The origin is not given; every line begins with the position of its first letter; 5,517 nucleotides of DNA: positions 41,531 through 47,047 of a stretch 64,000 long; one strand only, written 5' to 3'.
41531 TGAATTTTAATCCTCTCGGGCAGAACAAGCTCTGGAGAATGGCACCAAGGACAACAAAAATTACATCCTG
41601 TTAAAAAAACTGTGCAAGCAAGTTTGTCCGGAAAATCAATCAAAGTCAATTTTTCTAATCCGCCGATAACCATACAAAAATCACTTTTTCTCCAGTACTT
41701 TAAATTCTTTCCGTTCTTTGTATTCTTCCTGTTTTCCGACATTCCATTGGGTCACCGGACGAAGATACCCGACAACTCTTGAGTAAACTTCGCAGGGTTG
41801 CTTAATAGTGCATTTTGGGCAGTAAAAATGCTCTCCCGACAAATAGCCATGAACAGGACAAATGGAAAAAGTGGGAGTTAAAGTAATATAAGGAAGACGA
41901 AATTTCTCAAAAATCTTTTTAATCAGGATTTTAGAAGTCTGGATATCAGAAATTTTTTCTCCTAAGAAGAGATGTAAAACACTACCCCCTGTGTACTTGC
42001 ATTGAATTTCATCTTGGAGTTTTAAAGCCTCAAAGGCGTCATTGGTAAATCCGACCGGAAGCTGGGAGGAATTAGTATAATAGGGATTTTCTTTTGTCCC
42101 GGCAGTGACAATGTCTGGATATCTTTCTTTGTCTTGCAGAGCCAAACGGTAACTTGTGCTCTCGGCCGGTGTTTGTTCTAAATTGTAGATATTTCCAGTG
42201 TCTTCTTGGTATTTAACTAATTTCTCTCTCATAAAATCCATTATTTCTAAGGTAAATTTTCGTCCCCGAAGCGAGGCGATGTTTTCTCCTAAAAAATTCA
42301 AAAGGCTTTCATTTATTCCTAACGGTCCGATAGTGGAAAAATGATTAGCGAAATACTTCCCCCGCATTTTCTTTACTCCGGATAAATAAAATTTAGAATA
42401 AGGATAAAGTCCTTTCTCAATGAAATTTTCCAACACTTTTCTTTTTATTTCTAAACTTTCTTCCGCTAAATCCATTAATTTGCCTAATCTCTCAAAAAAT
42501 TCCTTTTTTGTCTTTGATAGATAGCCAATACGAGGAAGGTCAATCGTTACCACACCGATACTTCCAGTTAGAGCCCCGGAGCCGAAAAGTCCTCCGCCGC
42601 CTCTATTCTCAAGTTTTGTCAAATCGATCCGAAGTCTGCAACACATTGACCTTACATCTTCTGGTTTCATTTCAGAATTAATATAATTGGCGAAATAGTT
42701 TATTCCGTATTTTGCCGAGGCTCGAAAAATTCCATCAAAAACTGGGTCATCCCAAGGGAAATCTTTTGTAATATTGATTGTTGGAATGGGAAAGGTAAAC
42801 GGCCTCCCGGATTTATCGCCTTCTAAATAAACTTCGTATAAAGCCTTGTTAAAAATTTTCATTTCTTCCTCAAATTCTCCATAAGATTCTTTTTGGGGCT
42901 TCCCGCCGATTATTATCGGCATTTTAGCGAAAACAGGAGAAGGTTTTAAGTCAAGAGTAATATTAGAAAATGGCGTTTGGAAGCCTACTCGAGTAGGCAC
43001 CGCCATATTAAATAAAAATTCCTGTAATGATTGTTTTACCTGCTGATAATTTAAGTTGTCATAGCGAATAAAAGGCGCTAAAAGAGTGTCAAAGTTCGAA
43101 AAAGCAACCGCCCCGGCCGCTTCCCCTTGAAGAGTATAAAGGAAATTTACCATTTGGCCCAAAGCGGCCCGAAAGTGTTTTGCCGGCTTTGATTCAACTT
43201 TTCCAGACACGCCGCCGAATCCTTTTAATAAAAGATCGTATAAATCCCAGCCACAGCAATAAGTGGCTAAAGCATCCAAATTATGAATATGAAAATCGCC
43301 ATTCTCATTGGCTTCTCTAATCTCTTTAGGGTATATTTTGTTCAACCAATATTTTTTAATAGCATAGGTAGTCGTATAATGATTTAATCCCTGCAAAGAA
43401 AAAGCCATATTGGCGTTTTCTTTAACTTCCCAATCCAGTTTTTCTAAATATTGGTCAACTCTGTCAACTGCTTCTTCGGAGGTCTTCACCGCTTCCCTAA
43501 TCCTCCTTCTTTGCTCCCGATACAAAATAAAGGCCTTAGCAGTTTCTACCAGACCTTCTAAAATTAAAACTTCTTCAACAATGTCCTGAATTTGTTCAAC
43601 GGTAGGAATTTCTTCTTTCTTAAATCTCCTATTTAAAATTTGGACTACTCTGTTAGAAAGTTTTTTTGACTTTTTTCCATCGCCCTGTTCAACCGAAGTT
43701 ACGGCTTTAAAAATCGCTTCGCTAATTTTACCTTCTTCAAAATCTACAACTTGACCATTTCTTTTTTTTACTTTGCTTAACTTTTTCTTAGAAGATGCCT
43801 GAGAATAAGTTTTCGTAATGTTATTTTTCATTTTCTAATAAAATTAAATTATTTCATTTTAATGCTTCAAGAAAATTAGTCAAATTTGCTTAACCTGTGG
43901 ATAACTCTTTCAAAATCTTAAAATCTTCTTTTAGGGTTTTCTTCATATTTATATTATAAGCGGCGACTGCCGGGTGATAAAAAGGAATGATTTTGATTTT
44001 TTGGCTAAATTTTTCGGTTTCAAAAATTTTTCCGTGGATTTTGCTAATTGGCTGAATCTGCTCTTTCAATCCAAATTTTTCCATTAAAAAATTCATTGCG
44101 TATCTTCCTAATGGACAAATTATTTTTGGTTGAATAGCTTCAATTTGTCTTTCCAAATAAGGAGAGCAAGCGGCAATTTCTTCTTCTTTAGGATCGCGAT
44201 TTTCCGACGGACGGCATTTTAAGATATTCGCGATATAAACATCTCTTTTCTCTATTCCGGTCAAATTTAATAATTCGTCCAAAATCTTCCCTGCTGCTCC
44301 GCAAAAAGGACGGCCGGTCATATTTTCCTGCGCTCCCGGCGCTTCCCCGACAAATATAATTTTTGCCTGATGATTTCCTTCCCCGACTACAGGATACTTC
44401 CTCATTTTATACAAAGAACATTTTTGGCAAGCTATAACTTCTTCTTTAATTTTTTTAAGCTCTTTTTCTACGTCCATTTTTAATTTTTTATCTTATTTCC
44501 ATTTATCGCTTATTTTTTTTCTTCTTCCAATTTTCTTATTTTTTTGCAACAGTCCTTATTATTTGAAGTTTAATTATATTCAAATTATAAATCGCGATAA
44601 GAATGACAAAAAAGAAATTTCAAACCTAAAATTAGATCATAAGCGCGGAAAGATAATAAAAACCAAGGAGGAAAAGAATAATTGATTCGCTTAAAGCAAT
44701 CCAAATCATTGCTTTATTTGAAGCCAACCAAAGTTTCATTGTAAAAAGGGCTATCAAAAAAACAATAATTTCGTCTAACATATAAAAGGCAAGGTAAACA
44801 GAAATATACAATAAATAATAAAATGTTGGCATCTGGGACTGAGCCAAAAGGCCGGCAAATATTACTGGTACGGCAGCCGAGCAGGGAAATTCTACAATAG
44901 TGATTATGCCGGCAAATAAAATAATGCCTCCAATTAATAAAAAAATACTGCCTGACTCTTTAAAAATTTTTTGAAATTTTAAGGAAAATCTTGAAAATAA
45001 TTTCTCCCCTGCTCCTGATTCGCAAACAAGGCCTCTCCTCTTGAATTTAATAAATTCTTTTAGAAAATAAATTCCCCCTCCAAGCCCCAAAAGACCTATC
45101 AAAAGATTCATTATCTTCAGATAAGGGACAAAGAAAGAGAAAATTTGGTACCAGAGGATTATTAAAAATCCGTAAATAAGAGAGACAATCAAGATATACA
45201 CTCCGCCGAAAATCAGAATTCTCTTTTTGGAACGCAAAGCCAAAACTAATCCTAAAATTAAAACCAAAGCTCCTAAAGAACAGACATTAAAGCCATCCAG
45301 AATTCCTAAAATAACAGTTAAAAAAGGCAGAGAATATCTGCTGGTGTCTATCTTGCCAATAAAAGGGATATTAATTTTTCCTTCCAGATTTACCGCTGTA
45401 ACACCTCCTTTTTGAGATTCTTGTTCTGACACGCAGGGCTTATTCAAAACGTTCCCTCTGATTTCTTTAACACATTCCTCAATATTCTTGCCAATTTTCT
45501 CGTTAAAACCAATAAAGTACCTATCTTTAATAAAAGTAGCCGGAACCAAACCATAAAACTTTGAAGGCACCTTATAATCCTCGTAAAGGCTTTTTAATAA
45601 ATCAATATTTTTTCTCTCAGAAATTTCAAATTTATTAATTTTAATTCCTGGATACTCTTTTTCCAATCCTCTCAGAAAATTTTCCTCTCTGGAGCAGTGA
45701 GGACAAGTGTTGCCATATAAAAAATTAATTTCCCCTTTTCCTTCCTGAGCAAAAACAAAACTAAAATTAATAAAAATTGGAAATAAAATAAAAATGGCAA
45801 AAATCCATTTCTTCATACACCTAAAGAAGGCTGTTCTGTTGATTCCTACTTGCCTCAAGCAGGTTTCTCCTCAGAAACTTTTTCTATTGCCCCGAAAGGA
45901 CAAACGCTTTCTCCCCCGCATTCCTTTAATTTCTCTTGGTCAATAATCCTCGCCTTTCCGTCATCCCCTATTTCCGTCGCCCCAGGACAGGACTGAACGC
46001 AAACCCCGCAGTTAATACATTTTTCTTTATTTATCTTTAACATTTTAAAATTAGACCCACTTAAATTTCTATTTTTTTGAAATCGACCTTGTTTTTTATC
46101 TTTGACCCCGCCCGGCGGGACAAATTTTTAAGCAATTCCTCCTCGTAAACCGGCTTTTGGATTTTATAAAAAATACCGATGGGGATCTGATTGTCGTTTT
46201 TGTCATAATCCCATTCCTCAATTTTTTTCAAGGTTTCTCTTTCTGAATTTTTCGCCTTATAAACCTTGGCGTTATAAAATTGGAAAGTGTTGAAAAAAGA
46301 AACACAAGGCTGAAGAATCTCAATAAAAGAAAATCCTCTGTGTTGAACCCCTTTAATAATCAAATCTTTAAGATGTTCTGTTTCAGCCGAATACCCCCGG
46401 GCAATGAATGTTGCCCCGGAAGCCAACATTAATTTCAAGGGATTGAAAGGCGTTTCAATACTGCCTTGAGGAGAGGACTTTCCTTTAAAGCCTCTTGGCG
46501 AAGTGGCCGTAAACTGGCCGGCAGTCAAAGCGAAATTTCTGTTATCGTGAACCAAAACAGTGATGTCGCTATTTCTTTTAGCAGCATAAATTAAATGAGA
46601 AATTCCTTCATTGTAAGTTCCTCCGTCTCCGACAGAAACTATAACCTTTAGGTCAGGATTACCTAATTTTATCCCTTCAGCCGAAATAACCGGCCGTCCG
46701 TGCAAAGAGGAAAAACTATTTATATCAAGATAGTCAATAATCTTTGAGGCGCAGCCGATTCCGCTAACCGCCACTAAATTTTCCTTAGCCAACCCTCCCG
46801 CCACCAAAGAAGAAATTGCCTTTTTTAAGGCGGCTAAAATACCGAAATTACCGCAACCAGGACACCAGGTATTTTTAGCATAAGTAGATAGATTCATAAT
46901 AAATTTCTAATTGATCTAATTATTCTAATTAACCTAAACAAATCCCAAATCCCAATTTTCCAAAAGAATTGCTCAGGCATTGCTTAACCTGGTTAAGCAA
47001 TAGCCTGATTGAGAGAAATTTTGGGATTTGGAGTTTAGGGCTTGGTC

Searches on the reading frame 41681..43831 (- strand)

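Call 50: search_protein_families(library=pfam, proteins=[window:41681-43831:-], max_evalue=0.00001)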
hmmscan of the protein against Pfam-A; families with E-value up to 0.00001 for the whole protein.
window:41681-43831:- (716 aa): 2 families
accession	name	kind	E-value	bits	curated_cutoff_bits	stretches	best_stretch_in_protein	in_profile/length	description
PF13597.11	NRDD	-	3.6e-188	627.2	26.2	1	138-710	1-562/562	Anaerobic ribonucleoside-triphosphate reductase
PF03477.21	ATP-cone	-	5.3e-20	72.2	25.8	1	20-109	2-87/88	ATP cone domain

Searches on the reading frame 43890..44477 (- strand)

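Call 50: search_protein_families(library=pfam, proteins=[window:43890-44477:-], max_evalue=0.00001)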
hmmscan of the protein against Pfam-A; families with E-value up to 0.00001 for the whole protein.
window:43890-44477:- (195 aa): 1 family
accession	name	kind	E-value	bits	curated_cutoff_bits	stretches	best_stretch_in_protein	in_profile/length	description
PF03167.25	UDG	-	8.2e-37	126.9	24.3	1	32-180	2-129/141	Uracil DNA glycosylase superfamily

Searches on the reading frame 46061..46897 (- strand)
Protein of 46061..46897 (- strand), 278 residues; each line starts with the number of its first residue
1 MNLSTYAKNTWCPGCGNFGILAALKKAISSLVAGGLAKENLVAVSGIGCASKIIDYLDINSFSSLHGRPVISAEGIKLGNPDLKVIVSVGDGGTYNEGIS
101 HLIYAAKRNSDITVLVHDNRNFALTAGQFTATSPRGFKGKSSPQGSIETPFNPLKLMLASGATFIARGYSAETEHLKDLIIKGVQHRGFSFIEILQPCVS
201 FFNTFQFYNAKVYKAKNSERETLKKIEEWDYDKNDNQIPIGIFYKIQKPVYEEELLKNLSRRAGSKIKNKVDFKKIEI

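Call 50: search_protein_families(library=pfam, proteins=[window:46061-46897:-], max_evalue=0.00001)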
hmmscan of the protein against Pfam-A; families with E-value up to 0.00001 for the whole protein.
window:46061-46897:- (278 aa): 2 families
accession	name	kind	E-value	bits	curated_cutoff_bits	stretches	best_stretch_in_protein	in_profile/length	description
PF02775.26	TPP_enzyme_C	-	2.6e-22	79.7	21.9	1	55-194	20-151/151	Thiamine pyrophosphate enzyme, C-terminal TPP binding domain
PF12367.13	PFO_beta_C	-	1.4e-07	31.9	24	1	198-255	1-61/66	Pyruvate ferredoxin oxidoreductase beta subunit C terminal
